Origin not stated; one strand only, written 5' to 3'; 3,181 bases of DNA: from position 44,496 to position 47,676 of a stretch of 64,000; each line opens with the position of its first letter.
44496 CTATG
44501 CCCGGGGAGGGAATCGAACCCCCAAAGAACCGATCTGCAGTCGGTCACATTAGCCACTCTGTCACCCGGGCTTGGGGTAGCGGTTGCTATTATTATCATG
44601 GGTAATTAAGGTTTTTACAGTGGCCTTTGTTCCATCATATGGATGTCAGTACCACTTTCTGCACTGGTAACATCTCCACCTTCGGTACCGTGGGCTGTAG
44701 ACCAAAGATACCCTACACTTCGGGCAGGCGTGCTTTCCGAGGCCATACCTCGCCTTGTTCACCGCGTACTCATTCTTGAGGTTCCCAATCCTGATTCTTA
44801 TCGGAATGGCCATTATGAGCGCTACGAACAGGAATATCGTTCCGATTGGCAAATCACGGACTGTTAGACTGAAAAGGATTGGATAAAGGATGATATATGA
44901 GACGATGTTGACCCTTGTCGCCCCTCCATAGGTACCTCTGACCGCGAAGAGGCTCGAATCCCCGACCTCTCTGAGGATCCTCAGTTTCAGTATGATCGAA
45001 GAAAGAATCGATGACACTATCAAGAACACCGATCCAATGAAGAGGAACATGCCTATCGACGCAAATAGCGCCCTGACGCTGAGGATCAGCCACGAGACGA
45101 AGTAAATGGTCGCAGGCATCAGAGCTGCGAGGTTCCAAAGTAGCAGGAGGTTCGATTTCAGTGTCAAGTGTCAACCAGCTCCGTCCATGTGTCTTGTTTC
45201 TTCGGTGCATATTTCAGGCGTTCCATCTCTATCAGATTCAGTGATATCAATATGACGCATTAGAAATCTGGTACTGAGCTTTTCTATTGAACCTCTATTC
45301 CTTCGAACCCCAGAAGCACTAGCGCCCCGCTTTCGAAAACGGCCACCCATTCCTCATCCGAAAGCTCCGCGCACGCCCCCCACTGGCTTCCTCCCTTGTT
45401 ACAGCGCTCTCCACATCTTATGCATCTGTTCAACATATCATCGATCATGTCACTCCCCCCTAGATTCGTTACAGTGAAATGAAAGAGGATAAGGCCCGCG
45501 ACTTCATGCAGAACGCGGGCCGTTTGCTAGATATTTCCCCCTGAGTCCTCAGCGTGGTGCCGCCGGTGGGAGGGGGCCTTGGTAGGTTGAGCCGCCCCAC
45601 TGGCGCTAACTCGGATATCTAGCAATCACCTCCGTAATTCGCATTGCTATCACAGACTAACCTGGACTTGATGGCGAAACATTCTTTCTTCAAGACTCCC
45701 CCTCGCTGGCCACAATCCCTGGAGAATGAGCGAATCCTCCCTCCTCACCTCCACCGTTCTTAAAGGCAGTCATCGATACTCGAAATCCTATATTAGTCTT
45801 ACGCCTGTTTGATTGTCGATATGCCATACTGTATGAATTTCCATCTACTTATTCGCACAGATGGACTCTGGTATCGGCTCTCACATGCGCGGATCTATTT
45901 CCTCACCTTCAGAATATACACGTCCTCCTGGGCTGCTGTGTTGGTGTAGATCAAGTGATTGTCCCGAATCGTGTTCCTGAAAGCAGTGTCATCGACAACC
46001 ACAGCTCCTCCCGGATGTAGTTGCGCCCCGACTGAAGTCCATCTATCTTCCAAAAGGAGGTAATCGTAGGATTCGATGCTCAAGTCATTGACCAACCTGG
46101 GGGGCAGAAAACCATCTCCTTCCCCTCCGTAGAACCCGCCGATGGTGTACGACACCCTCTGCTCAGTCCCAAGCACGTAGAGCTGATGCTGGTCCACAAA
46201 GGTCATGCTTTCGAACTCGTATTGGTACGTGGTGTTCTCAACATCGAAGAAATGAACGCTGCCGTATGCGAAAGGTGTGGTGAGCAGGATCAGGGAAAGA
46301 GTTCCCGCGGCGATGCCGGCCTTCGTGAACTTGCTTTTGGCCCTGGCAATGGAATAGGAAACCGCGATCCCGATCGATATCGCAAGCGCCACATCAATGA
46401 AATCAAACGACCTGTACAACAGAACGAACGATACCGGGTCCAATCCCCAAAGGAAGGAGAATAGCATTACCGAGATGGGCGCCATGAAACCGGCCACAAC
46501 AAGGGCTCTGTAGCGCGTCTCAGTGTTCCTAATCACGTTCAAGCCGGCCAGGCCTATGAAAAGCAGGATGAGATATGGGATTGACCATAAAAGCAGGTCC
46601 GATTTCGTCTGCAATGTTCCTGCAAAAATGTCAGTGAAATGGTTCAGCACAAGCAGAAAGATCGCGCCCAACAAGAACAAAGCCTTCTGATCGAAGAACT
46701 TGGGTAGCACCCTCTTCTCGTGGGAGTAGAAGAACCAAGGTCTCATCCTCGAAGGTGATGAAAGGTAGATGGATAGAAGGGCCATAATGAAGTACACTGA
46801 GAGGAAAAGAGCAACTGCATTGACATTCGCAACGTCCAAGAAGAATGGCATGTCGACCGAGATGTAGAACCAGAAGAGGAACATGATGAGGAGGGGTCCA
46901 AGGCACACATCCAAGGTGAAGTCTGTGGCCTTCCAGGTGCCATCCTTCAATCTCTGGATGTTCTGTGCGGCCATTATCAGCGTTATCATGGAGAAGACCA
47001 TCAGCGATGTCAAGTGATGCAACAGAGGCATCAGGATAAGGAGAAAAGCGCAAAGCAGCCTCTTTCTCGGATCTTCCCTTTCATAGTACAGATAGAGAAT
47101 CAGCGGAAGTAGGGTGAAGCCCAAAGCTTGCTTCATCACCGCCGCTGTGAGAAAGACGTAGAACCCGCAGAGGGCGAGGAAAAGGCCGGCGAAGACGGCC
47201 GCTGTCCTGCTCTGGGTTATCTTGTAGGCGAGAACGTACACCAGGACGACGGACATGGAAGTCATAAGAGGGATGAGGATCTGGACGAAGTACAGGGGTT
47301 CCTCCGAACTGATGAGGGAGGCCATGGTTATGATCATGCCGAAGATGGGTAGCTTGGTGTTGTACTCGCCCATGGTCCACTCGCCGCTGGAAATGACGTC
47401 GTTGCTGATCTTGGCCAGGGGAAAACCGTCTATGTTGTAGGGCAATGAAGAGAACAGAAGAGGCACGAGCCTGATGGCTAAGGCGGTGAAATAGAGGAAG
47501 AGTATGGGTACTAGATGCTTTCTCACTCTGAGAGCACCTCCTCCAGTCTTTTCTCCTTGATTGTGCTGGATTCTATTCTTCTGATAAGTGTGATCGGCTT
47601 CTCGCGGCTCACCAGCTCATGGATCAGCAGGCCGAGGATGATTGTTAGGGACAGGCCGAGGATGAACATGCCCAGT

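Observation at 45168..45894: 727-bp gene desert with nested perfect inverted repeats: candidate structured ncRNA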

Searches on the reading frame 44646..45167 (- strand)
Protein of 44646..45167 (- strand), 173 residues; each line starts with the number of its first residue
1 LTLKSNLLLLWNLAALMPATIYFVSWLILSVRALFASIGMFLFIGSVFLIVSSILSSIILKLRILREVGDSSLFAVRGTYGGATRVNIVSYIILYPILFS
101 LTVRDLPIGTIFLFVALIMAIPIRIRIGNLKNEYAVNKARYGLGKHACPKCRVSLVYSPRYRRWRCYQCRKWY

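Call 8: search_protein_families(library=pfam, proteins=[window:44646-45167:-], max_evalue=0.01)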
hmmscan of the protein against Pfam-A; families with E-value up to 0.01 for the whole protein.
window:44646-45167:- (173 aa): 2 families
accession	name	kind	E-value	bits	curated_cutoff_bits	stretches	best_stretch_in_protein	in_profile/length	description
PF12760.12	Zn_ribbon_IS1595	-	0.00015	22.1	25.4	1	136-171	10-45/46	Transposase zinc-ribbon domain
PF23548.1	Zn_ribbon_FGT1_2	-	0.0087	16.1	27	1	141-157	16-32/35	FORGETTER1 second zinc ribbon domain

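Call 15: find_encoding_contigs(protein=window:44646-45167:-, flank=6000, max_places=10)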
Protein window:44646-45167:- (173 aa): 2 contigs read that carry it; 1 place shown.
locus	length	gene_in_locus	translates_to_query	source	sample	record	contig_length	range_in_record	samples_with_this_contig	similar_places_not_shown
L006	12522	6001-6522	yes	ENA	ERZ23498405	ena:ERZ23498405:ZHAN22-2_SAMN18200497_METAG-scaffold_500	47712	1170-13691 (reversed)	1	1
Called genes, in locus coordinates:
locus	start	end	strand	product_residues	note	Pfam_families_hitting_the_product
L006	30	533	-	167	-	PF04307:YdjM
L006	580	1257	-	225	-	PF00005:ABC_tran, PF13304:AAA_21 (faint)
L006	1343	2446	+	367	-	PF02687:FtsX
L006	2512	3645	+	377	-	PF02687:FtsX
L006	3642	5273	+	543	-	-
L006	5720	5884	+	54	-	-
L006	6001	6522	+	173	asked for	-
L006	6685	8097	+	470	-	PF01406:tRNA-synt_1e, PF01921:tRNA-synt_1f (faint), PF00133:tRNA-synt_1 (weak), PF09334:tRNA-synt_1g (weak), PF09190:DALR_2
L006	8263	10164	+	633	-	PF02518:HATPase_c, PF00204:DNA_gyraseB, PF01751:Toprim, PF00986:DNA_gyraseB_C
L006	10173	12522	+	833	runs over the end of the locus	PF00521:DNA_topoisoIV, PF03989:DNA_gyraseA_C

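Call 81: search_protein_families(library=ncbifam, proteins=[window:44646-45167:-], max_evalue=0.1)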
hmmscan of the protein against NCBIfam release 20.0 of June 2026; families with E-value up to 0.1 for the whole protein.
window:44646-45167:- (173 aa): 0 families

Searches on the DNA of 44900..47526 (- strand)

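Call 4: search_rna_families(source=window, start=44900, end=46100, threshold=evalue, max_evalue=10, show_alignments=3)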
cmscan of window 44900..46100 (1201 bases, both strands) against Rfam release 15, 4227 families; matches with E-value up to 10: 1.
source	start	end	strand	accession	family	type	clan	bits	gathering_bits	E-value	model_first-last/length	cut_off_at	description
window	46012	46070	+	RF03084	DUF2815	Gene; sRNA;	-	16.7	41.2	5.9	1-62/62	no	DUF2815 RNA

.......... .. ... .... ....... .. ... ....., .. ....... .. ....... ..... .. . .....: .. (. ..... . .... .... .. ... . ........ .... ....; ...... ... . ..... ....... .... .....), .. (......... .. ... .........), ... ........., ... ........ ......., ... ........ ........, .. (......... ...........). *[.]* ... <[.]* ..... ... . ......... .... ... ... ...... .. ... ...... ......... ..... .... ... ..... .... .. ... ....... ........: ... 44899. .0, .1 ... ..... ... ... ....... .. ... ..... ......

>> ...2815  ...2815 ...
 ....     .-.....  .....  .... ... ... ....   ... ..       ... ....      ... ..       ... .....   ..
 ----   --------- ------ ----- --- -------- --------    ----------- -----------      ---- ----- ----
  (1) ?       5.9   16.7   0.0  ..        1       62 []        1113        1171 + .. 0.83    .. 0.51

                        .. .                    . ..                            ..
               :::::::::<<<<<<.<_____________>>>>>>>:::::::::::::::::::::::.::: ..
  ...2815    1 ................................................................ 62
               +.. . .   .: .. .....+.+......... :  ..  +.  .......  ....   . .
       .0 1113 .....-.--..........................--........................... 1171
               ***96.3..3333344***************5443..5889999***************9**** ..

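Call 65: search_rna_families(sources=[L010, L007, L139, L133], threshold=evalue, max_evalue=10)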
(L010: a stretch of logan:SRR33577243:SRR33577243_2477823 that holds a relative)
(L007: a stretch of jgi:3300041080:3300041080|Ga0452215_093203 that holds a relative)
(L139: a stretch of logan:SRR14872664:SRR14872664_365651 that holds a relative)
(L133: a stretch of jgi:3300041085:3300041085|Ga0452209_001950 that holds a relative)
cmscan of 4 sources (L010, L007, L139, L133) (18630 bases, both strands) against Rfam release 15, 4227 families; matches with E-value up to 10: 6.
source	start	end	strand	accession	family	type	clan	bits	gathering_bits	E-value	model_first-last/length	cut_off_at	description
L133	4851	4923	+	RF00005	tRNA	Gene; tRNA;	CL00001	61.4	29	2.1e-11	1-71/71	no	tRNA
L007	3335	3407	+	RF00005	tRNA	Gene; tRNA;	CL00001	59.6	29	6.6e-11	1-71/71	no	tRNA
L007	4735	4814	-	RF02218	ZNRD1-AS1_1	Gene; lncRNA;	-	24.9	50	0.21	1-68/68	no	ZNRD1 antisense RNA 1 conserved region 1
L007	3335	3408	-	RF04354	Plastid-ycf2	Cis-reg;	-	21.1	65.7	2.8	1-75/75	no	Plastid-ycf2 5UTR RNA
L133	4851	4924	-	RF04354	Plastid-ycf2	Cis-reg;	-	19.5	65.7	7.6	1-75/75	no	Plastid-ycf2 5UTR RNA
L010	2117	2237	-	RF02474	GlsR5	Gene; snRNA; snoRNA; CD-box;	-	18.8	100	2.3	1-89/89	no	Small nucleolar RNA GlsR5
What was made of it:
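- On C/D box sRNA: No C/D-box family was hit in the block (calls 4, 65).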

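Call 66: search_dna_similar(query=window:45450-45810:-, collection=plasmids, mode=distant, max_evalue=0.01, max_rows=5)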
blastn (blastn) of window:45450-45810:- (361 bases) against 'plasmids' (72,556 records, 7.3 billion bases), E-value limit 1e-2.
No match.

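Call 67: search_dna_similar(query=window:45450-45810:-, collection=phages, mode=distant, max_evalue=0.01, max_rows=5)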
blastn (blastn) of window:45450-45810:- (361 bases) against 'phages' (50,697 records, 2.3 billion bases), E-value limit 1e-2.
No match.
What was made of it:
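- Tried and rejected: Searches of plasmids and phages with blastn found nothing (calls 66, 67).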

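Call 76: build_rna_model(alignment_id=A6, structure=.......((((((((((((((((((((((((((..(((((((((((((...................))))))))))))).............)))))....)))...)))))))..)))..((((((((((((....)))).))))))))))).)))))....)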
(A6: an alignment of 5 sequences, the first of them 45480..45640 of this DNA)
Model R1 built from alignment A6 (5 sequences, 164 columns); structure: as given.
model positions 158; base pairs 51; branch points 1; effective number of sequences 1.11; information 0.59 bits per position. Calibrated on 0.2 Mb of random sequence (short: E-values are rough).
structure used (alignment columns):
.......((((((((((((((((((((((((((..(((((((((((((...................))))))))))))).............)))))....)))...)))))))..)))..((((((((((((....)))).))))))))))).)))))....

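Call 77: search_with_rna_model(model_id=R1, sources=[window, L007, L008, L009, L010, L011, L133, L134, L135, L136, L139, L140, L132], max_evalue=10)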
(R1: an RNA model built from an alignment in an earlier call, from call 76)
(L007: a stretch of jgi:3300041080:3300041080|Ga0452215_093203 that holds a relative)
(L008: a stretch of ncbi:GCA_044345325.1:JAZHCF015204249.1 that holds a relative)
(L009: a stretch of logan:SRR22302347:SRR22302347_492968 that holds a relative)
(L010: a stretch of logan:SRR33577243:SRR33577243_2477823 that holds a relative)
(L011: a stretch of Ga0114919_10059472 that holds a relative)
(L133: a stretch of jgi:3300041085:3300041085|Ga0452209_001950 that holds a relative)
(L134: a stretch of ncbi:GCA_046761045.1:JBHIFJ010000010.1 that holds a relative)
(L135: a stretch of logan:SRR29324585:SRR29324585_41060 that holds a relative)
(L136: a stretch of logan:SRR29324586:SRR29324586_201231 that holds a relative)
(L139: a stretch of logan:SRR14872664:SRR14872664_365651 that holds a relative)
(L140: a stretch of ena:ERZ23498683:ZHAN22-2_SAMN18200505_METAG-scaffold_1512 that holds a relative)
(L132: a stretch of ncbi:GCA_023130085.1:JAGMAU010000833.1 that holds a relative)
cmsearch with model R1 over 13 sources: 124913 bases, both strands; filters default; matches with E-value up to 10: 5.
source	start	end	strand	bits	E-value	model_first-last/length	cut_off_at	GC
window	45482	45640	-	171.2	7.2e-37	1-158/158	no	0.59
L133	3796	3953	+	163.2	4.7e-35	1-158/158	no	0.56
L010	2376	2535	+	161.8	9.9e-35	1-158/158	no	0.55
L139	867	1025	+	150.8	3.2e-32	1-158/158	no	0.57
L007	2775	2933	+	139.4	1.3e-29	1-158/158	no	0.57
